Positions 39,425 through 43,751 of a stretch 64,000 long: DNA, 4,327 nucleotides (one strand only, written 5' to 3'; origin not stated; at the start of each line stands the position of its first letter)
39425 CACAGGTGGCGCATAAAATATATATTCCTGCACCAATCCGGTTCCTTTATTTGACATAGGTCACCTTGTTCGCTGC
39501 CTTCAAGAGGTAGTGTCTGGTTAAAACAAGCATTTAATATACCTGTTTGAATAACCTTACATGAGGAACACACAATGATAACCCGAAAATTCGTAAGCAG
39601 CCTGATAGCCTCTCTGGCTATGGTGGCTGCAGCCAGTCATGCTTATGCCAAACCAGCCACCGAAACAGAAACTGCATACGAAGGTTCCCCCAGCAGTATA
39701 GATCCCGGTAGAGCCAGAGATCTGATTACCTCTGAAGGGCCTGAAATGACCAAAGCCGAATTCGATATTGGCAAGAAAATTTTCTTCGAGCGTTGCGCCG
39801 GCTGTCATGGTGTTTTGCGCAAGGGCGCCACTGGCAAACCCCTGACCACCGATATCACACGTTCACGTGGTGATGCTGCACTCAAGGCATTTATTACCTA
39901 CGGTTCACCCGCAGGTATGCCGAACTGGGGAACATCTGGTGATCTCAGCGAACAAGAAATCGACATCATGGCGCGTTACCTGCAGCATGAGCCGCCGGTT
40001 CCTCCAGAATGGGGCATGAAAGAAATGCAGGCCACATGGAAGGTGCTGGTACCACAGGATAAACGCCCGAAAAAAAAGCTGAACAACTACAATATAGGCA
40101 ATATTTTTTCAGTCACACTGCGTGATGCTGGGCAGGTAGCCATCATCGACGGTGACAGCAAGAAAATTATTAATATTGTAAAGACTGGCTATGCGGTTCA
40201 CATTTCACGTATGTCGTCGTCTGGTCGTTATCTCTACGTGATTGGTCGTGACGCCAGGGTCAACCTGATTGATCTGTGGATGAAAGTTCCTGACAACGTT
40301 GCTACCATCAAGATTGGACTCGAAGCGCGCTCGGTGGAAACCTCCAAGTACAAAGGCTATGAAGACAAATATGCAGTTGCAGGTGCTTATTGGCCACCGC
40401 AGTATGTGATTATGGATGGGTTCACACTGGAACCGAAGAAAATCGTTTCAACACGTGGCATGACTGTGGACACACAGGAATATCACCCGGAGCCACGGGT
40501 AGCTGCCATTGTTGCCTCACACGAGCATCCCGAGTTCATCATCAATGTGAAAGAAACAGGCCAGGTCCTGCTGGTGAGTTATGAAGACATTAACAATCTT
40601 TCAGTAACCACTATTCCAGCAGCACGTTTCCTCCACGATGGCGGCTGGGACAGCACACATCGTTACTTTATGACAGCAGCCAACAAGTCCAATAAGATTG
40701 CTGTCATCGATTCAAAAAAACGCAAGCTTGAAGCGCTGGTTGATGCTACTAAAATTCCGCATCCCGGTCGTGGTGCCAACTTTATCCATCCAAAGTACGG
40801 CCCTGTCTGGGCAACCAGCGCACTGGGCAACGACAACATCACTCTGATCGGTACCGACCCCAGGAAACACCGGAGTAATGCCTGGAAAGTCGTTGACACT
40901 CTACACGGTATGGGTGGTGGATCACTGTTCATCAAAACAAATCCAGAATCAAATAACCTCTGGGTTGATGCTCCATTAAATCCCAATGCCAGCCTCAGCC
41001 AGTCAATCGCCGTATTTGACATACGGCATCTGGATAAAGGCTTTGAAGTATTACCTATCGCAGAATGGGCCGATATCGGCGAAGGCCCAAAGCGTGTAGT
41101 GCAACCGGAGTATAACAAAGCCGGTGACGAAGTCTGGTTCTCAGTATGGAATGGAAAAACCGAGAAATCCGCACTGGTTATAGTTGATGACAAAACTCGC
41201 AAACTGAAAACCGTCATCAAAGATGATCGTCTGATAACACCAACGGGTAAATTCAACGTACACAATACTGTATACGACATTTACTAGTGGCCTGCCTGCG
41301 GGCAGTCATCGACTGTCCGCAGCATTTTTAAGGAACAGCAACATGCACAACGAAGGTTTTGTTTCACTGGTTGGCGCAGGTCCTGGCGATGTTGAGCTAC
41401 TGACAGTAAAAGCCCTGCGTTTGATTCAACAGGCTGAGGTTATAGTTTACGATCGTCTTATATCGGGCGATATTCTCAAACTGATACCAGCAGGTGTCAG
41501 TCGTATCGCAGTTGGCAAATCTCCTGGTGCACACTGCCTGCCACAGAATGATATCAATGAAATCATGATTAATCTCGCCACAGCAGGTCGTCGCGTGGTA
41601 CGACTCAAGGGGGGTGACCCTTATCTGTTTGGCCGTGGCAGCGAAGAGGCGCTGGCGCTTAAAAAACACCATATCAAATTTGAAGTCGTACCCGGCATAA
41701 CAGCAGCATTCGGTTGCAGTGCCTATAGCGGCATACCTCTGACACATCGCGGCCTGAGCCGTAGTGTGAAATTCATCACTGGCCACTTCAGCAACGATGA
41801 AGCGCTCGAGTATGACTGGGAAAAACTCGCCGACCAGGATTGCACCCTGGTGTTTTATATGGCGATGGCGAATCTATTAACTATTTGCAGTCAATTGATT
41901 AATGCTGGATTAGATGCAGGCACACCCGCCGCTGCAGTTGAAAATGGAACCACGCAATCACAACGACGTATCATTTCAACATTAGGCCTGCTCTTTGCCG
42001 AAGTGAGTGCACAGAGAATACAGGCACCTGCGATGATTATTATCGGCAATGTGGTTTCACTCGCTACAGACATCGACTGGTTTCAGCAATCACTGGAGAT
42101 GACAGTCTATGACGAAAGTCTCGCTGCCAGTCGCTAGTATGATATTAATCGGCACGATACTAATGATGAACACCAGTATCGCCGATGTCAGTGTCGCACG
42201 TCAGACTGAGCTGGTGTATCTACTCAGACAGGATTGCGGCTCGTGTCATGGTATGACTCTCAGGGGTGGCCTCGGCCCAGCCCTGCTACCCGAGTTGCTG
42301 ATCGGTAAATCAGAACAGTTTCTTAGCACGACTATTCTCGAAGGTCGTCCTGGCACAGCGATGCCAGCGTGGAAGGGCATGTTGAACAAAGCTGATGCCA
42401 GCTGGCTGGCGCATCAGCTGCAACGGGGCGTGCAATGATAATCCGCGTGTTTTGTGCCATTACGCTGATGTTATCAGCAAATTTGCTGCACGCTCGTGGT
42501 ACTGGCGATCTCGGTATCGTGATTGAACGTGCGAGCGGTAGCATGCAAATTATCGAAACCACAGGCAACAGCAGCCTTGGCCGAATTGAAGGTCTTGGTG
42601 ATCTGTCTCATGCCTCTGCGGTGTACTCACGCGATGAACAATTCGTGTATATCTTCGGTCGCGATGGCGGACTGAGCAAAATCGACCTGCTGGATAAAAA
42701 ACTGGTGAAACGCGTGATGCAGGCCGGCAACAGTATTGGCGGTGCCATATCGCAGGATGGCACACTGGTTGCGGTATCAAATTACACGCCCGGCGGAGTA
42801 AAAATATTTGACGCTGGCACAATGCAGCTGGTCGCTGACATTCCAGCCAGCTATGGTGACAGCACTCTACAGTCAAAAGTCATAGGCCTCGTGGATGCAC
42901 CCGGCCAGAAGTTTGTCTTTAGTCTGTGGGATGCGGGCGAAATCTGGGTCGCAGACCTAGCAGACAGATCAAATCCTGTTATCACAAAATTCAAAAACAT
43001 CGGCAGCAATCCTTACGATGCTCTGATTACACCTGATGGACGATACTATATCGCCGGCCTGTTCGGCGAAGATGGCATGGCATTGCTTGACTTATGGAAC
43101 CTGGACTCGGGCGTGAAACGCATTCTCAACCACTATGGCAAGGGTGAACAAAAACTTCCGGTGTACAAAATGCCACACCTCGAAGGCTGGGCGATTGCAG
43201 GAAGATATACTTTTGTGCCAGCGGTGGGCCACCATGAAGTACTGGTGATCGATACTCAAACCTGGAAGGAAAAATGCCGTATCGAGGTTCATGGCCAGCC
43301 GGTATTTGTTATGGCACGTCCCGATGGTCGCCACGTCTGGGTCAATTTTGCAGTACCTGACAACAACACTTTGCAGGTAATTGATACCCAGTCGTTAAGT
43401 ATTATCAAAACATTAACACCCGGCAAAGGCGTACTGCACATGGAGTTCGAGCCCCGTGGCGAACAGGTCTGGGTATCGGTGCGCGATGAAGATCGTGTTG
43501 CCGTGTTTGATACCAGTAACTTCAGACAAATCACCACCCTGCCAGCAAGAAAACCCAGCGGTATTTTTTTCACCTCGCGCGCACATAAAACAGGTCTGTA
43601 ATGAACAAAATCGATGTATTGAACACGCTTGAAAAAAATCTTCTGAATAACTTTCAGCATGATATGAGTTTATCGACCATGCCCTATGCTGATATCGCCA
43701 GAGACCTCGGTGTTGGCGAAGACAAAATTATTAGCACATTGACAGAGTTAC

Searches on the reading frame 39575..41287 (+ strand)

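Call 44: search_protein_families(library=pfam, proteins=[window:39575-41287:+], max_evalue=0.00001)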
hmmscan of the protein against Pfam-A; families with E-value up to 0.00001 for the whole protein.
window:39575-41287:+ (570 aa): 3 families
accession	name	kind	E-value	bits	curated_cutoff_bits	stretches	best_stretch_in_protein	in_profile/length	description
PF02239.22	Cytochrom_D1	-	6.4e-153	509.1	25.5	1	173-565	2-368/368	Cytochrome D1 heme domain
PF13442.11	Cytochrome_CBB3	-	4.2e-13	49.9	27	1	62-136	2-68/68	Cytochrome C oxidase, cbb3-type, subunit III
PF00034.26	Cytochrom_C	-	7.2e-07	30.9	21.3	1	65-138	3-88/90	Cytochrome c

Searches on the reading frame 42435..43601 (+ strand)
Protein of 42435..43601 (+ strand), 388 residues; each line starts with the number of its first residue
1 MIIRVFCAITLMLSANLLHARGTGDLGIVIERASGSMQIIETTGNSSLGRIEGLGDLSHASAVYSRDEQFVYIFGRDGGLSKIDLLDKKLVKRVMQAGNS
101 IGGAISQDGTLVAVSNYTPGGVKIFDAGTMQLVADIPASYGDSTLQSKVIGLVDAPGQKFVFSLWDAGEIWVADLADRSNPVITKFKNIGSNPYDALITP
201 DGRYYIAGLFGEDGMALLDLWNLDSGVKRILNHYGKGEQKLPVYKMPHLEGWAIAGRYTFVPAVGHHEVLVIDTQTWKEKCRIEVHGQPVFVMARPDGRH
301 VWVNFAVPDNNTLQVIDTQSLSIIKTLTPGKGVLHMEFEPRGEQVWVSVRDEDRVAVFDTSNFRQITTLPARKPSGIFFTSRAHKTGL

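Call 77: search_protein_families(library=pfam, proteins=[window:42435-43601:+], max_evalue=0.00001)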
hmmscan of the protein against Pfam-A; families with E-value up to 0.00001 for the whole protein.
window:42435-43601:+ (388 aa): 2 families
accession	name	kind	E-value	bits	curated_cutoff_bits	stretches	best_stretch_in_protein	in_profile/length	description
PF02239.22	Cytochrom_D1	-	3.7e-112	375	25.5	1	22-382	2-367/368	Cytochrome D1 heme domain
PF25174.1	Beta-prop_THOC3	-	5.3e-10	39.2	305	1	260-372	62-170/272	THOC3 beta-propeller domain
